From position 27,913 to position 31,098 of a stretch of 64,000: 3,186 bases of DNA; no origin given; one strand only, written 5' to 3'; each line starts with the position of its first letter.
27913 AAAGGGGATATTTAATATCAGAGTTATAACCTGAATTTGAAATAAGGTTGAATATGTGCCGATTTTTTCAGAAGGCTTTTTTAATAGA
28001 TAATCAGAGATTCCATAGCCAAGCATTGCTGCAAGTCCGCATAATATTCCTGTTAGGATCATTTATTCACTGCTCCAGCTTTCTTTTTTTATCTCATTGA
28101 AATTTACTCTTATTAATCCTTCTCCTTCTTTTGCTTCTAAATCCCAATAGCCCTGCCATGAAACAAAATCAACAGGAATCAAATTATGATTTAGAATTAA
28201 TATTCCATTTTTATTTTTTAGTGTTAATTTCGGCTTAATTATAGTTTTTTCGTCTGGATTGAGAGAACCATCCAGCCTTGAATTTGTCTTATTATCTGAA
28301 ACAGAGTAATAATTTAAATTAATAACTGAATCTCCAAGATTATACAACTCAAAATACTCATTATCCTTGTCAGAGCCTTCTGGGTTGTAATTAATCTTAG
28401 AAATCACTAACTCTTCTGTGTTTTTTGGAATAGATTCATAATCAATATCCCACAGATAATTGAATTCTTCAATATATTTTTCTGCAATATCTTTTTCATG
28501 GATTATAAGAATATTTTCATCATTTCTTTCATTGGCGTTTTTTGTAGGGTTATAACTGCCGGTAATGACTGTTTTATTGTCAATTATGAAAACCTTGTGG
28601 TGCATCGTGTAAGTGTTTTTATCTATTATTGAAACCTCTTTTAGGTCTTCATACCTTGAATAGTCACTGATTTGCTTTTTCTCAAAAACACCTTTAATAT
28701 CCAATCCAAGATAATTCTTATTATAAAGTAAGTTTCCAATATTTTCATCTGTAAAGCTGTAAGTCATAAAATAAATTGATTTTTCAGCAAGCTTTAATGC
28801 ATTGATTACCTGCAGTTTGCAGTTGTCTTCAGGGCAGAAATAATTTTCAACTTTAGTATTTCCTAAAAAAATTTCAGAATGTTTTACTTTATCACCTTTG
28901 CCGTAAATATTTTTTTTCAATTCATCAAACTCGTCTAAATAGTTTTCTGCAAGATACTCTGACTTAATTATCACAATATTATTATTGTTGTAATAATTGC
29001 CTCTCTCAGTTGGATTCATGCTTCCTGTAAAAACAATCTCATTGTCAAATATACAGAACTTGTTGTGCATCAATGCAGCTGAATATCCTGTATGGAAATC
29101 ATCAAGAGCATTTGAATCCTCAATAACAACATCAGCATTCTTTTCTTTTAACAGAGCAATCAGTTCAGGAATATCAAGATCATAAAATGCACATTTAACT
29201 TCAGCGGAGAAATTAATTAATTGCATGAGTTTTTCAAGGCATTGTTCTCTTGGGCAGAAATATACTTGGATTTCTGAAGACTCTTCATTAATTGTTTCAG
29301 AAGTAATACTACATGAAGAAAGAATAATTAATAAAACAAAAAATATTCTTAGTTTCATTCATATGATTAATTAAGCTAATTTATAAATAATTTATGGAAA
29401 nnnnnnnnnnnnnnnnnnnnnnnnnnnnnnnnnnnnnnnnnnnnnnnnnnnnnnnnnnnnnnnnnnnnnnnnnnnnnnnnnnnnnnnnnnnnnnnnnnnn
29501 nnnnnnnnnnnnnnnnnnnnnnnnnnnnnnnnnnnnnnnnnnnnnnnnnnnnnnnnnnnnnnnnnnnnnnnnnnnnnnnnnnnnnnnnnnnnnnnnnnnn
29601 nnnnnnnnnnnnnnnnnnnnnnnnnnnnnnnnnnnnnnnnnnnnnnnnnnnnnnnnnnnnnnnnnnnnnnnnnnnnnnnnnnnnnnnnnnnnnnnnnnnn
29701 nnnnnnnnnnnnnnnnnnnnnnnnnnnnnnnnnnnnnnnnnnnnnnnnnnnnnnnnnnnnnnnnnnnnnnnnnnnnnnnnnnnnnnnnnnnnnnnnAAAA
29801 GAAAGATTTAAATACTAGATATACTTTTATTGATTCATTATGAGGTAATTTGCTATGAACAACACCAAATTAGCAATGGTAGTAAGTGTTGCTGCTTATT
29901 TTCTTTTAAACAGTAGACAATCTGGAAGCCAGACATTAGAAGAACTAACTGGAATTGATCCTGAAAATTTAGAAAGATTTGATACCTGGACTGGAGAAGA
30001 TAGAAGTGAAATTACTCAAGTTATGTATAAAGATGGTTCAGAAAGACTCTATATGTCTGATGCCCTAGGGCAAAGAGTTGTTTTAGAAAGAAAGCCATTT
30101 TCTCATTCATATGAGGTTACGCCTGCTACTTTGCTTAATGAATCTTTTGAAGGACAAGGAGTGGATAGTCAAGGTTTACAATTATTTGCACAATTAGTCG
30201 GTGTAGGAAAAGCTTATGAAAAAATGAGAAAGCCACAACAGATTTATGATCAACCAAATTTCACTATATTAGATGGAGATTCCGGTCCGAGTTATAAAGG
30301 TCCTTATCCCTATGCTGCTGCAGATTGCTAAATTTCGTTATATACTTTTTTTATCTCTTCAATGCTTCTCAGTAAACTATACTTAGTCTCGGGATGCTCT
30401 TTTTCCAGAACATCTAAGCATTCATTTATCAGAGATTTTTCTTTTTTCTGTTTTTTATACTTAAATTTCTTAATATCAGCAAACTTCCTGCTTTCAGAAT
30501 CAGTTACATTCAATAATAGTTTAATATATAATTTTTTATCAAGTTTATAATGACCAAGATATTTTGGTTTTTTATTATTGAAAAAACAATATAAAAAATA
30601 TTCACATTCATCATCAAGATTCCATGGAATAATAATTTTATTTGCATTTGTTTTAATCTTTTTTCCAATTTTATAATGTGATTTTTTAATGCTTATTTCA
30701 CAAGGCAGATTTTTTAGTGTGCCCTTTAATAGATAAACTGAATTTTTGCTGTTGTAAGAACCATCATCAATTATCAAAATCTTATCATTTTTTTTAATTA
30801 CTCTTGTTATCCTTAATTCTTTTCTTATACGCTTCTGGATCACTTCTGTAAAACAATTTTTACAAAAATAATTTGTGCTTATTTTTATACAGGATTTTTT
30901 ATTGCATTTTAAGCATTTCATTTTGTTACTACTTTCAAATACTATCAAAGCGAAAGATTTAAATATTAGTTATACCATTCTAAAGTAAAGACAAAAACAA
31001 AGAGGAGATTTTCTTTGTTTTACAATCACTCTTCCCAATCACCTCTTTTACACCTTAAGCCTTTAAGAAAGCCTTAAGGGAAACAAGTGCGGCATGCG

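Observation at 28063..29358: Secreted lipoprotein nuclease: PLD-family (double HKD) catalytic core fused to a lamin-tail domain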

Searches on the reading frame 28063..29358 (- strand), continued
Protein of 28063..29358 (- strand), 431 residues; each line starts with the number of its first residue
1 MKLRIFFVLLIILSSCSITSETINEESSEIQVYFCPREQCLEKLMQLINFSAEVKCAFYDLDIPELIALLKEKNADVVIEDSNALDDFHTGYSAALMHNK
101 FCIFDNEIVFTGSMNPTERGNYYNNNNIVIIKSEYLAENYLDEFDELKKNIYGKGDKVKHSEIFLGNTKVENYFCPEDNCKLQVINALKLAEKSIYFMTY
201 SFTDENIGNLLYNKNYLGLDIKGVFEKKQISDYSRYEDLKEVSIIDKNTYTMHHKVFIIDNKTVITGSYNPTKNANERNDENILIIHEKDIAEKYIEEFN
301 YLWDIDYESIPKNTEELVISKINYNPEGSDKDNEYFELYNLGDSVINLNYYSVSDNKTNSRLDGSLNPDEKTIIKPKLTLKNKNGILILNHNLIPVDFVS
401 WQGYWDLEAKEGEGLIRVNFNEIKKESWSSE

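Call 74: find_encoding_contigs(protein=P0083, flank=6000, max_places=1)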
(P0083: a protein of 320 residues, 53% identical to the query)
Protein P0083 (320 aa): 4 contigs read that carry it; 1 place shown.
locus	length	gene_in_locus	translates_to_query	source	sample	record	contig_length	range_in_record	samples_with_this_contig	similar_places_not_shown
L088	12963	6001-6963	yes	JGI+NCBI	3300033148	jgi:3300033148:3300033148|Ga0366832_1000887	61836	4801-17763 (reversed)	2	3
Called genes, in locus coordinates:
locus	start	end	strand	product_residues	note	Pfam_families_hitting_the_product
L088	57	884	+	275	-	PF00850:Hist_deacetyl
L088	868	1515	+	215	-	PF01135:PCMT, PF00398:RrnaAD, PF08704:GCD14 (weak), PF01189:Methyltr_RsmB-F (weak), PF13847:Methyltransf_31 (weak), PF13649:Methyltransf_25 (weak)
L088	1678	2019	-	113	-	-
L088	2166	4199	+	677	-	PF01751:Toprim, PF01131:Topoisom_bac, PF01396:Zn_ribbon_Top1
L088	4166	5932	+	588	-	PF05362:Lon_C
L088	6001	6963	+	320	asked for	PF07894:SACK1 (faint), PF13091:PLDc_2, PF00614:PLDc (faint), PF13091:PLDc_2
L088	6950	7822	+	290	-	PF01875:Memo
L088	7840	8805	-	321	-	PF14520:HHH_5, PF00154:RecA_N, PF13481:AAA_25, PF08423:Rad51, PF06745:ATPase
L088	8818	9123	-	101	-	-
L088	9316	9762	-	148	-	PF04307:YdjM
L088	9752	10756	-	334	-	PF17244:CDC24_OB3 (faint), PF01336:tRNA_anti-codon, PF08646:Rep_fac-A_C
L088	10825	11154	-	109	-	PF00041:fn3 (weak)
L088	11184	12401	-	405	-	PF18013:Phage_lysozyme2 (faint), PF01464:SLT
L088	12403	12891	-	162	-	-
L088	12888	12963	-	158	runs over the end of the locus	-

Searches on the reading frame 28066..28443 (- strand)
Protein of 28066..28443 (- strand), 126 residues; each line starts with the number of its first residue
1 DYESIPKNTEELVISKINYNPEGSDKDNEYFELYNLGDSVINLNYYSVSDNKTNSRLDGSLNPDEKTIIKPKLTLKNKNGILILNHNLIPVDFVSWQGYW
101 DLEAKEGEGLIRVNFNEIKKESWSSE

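Call 39: find_homologous_proteins(query=window:28066-28443:-, max_evalue=0.001)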
Query seq(126 aa): 13 candidates shared short words with the query, none scored E <= 0.001.

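Call 51: search_protein_representatives(protein=window:28066-28443:-)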
Query: 126 residues. Proteins with E-value up to 0.001 (for the whole library): 1538; up to 1e-10: 166; up to 1e-30: 1. The best 150 are listed.
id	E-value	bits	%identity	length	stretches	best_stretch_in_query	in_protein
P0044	2.6e-31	124.5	49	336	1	3-124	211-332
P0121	2.8e-28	114.7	53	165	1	10-125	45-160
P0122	2.9e-24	101.7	34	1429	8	11-56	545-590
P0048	2.9e-24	101.7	39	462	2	6-122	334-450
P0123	5.1e-24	100.9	31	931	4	10-61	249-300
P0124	3.5e-23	98.2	41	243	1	6-124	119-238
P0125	1.0e-22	96.7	33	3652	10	9-54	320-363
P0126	2.1e-21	92.5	32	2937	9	6-60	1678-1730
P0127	3.6e-21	91.7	31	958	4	5-83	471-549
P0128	7.7e-21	90.6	32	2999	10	3-80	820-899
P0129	1.5e-20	89.7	39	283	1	4-118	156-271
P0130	1.4e-19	86.6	34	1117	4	11-60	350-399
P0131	1.6e-19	86.4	34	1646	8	10-56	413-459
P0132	1.7e-19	86.3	34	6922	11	6-52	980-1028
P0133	3.2e-19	85.4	34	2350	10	10-61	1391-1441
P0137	3.4e-18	82.1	36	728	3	9-62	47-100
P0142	8.6e-17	77.6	28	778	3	10-118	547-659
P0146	1.9e-16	76.5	32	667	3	9-80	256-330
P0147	2.0e-16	76.3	34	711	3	3-87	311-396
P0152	6.0e-16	74.8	34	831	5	7-80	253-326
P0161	5.8e-15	71.6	38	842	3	8-78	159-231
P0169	2.2e-14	69.8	43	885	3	9-85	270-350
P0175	4.5e-14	68.8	34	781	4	5-51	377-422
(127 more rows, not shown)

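Call 53: search_protein_families(library=pfam, proteins=[P0123, P0127, P0137, P0142, P0146, P0147, P0152, P0161, P0169, P0175], max_evalue=0.00001)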
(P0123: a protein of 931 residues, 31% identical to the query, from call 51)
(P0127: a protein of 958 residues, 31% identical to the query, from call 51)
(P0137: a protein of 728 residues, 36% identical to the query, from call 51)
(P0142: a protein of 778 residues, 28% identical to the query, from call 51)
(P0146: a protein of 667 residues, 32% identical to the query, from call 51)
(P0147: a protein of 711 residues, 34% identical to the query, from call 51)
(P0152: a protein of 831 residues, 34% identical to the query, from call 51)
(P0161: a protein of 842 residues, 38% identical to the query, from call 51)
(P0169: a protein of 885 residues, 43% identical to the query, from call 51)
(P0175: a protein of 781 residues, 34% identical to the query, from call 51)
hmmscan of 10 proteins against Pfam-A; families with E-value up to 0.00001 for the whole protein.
P0123 (931 aa): 1 family
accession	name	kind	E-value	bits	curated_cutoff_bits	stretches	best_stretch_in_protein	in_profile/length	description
PF00932.25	LTD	-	4.5e-73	243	34.3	4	497-632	3-108/109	Lamin Tail Domain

P0127 (958 aa): 1 family
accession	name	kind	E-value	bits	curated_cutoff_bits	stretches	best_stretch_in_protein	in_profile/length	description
PF00932.25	LTD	-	4.4e-66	220.5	34.3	4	56-187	7-108/109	Lamin Tail Domain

P0137 (728 aa): 1 family
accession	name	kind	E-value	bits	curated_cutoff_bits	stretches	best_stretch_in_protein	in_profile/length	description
PF00932.25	LTD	-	6.3e-54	181.4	34.3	3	528-664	2-108/109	Lamin Tail Domain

P0142 (778 aa): 1 family
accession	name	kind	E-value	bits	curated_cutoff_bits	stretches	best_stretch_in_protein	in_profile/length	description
PF00932.25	LTD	-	1.3e-51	174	34.3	3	288-422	5-108/109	Lamin Tail Domain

P0146 (667 aa): 1 family
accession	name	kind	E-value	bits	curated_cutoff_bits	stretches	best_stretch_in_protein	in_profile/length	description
PF00932.25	LTD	-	2.2e-49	166.8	34.3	3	49-183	4-108/109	Lamin Tail Domain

P0147 (711 aa): 1 family
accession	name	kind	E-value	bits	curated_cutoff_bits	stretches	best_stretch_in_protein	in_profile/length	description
PF00932.25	LTD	-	2.3e-53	179.6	34.3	3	320-413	6-105/109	Lamin Tail Domain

P0152 (831 aa): 2 families
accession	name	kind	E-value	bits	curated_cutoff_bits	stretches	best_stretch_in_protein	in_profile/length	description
PF00932.25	LTD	-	4.1e-74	246.4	34.3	5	380-474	5-108/109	Lamin Tail Domain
PF18911.6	PKD_4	-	1.6e-07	31.7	27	1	523-582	20-81/85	PKD domain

P0161 (842 aa): 1 family
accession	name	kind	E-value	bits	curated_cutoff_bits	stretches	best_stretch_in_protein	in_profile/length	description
PF00932.25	LTD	-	1.3e-45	154.7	34.3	3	591-684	6-107/109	Lamin Tail Domain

P0169 (885 aa): 4 families
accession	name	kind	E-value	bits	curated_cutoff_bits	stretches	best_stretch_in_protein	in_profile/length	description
PF00932.25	LTD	-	1.4e-50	170.7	34.3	3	272-363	7-107/109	Lamin Tail Domain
PF18911.6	PKD_4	-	5.2e-26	90.9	27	1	396-475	1-80/85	PKD domain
PF00801.26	PKD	-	1.1e-14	54.6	23.5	1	413-472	14-73/80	PKD domain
PF21027.3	Sde0182_C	-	3.6e-06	27.9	27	0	415-446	1-33/83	Cellulose-binding protein Sde0182, C-terminal domain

P0175 (781 aa): 1 family
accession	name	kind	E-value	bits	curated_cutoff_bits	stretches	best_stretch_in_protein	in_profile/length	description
PF00932.25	LTD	-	3.2e-62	208.1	34.3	4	14-120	6-108/109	Lamin Tail Domain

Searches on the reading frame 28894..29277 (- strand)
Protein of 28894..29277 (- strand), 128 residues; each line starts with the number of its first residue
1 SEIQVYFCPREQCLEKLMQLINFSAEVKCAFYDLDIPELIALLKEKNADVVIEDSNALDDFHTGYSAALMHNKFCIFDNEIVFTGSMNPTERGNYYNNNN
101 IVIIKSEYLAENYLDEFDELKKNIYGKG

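Call 35: search_solved_structures(query=window:28894-29277:-, max_evalue=10, show_alignments=2)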
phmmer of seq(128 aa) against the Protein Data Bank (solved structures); distinct sequences matched with E-value up to 10: 17.
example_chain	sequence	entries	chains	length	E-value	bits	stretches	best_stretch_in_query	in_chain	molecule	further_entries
4ggj_A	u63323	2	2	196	2.6e-05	27.7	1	68-120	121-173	Mitochondrial cardiolipin hydrolase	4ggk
9lkx_K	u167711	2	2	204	4.4e-05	27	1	68-120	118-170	Mitochondrial cardiolipin hydrolase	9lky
1byr_A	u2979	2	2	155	0.00057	23.4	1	63-118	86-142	PROTEIN (ENDONUCLEASE)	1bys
4qfv_A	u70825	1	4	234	0.01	19.3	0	38-66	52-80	ANK-N5C-281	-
8oh7_A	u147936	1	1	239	0.036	17.5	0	35-65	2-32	Designed Armadillo repeat protein with four internal modules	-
7qnp_AAA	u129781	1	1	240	0.036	17.5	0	35-65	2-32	Designed Armadillo Repeat Protein N(A4)M4C(AII)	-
6ehi_A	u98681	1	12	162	0.091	16.2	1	66-107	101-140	Nuclease NucT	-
7r0r_A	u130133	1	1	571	0.11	15.9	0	27-65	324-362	Designed Armadillo Repeat Protein N(A4)M4C(AII)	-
30ie_B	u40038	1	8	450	0.32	14.5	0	67-93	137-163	Virion nicking-joining enzyme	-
4gen_A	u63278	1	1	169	0.33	14.4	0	67-79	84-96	Mitochondrial cardiolipin hydrolase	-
4h4a_A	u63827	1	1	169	0.33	14.4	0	67-79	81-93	Mitochondrial cardiolipin hydrolase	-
7e0m_A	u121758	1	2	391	0.44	14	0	67-112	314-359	Phospholipase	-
4zo4_A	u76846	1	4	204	0.6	13.6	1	3-62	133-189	Dephospho-CoA kinase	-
4gel_A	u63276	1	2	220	0.68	13.4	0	67-79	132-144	Mitochondrial cardiolipin hydrolase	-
2fuv_A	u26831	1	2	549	1.6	12.2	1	40-97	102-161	phosphoglucomutase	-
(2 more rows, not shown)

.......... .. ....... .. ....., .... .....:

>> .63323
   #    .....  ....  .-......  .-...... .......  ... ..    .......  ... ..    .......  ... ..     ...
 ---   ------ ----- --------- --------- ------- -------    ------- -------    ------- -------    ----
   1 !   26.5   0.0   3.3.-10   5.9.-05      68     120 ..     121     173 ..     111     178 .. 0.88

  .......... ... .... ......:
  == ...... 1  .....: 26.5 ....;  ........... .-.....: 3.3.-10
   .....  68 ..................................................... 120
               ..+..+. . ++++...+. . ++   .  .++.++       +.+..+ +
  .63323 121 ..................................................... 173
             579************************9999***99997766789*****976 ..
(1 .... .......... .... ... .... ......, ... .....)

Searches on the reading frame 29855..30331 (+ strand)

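Call 3: search_protein_families(library=pfam, proteins=[window:29855-30331:+], max_evalue=0.01)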
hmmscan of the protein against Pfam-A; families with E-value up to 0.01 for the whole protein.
window:29855-30331:+ (158 aa): 0 families

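Call 45: search_protein_families(library=pfam, proteins=[window:29855-30331:+], max_evalue=5)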
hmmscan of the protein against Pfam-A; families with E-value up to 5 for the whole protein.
window:29855-30331:+ (158 aa): 0 families

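Call 60: search_protein_families(library=ncbifam, proteins=[window:29855-30331:+], max_evalue=1)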
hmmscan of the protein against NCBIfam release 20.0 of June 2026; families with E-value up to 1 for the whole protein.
window:29855-30331:+ (158 aa): 1 family
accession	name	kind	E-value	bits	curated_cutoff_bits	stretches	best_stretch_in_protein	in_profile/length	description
NF033415.1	thiovirid_RiPP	subfamily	0.51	10.9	40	0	25-42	27-44/72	thioviridamide family RiPP peptide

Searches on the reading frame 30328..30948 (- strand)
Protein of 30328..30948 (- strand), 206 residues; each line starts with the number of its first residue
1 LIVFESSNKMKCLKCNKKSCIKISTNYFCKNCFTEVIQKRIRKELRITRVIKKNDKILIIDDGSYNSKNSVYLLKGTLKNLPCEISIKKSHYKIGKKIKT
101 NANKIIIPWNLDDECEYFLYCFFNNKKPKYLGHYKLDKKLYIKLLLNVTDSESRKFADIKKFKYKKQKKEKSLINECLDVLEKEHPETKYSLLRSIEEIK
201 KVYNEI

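Call 3: search_protein_families(library=pfam, proteins=[window:30328-30948:-], max_evalue=0.01)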
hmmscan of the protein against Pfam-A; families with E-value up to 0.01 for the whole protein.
window:30328-30948:- (206 aa): 0 families

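Call 45: search_protein_families(library=pfam, proteins=[window:30328-30948:-], max_evalue=5)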
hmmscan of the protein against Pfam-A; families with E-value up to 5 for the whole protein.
window:30328-30948:- (206 aa): 1 family
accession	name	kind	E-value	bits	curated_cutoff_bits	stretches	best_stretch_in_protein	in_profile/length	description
PF06576.17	DUF1133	-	0.076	12.9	23.1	1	113-193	75-152/176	Protein of unknown function (DUF1133)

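Call 59: search_solved_structures(query=window:30328-30948:-, max_evalue=10, show_alignments=2)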
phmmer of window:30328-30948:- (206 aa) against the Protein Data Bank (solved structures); distinct sequences matched with E-value up to 10: 8.
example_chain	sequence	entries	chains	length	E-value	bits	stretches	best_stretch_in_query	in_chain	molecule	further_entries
6scy_A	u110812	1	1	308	6.8e-09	38.8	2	10-83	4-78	[4Fe-4S]-dependent U34-ARNt thiolase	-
6scy_B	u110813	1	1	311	7.1e-09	38.8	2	10-83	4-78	[4Fe-4S]-dependent U34-ARNt thiolase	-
5mko_A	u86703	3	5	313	3.7e-05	26.6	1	8-87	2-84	TtuA PH0300 | PH0300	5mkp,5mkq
3vrh_A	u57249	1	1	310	0.00019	24.3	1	10-87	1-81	Putative uncharacterized protein PH0300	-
9e71_BP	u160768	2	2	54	0.13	15.1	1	7-37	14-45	Small ribosomal subunit protein uS14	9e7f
5y26_A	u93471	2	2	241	0.37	13.6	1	97-176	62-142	DNA polymerase epsilon subunit D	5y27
8ieg_A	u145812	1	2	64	1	12.1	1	12-57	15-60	E3 ubiquitin-protein ligase BRE1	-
4r7e_A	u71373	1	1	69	1.1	12.1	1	12-57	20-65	E3 ubiquitin-protein ligase BRE1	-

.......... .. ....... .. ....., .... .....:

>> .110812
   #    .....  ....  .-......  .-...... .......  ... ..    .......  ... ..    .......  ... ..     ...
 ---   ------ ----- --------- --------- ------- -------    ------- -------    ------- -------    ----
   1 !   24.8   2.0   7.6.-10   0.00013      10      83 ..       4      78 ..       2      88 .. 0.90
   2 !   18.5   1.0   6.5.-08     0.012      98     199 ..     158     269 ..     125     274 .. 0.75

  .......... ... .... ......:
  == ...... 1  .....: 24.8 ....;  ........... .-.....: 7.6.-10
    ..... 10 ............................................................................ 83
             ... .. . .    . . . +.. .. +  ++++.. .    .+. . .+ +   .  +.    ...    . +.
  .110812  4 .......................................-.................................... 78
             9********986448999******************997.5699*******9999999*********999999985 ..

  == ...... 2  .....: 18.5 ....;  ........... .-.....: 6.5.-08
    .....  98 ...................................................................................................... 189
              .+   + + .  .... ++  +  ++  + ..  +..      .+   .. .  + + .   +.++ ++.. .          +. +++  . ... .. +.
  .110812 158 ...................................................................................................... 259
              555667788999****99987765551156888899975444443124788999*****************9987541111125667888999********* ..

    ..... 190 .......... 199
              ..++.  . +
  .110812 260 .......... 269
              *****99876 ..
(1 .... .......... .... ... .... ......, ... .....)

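Call 60: search_protein_families(library=ncbifam, proteins=[window:30328-30948:-], max_evalue=1)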
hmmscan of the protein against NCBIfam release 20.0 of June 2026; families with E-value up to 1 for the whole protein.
window:30328-30948:- (206 aa): 4 families
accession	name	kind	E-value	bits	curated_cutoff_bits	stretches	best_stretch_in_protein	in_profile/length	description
NF049949.1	tRNAsynTtuAPyrococ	equivalog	1.8e-06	27.3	450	1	10-103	1-99/292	tRNA-5-methyluridine(54) 2-sulfurtransferase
NF047749.1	tRNAThiolNcsA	equivalog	1.8e-05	24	500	1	10-53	1-46/322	tRNA 2-thiolation protein NcsA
NF003129.0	PRK04046.1-5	equivalog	0.025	14.3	385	1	54-113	21-77/228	translation initiation factor IF-6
NF010242.0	PRK13689.1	equivalog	0.12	12.5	90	1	163-193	6-35/75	hypothetical protein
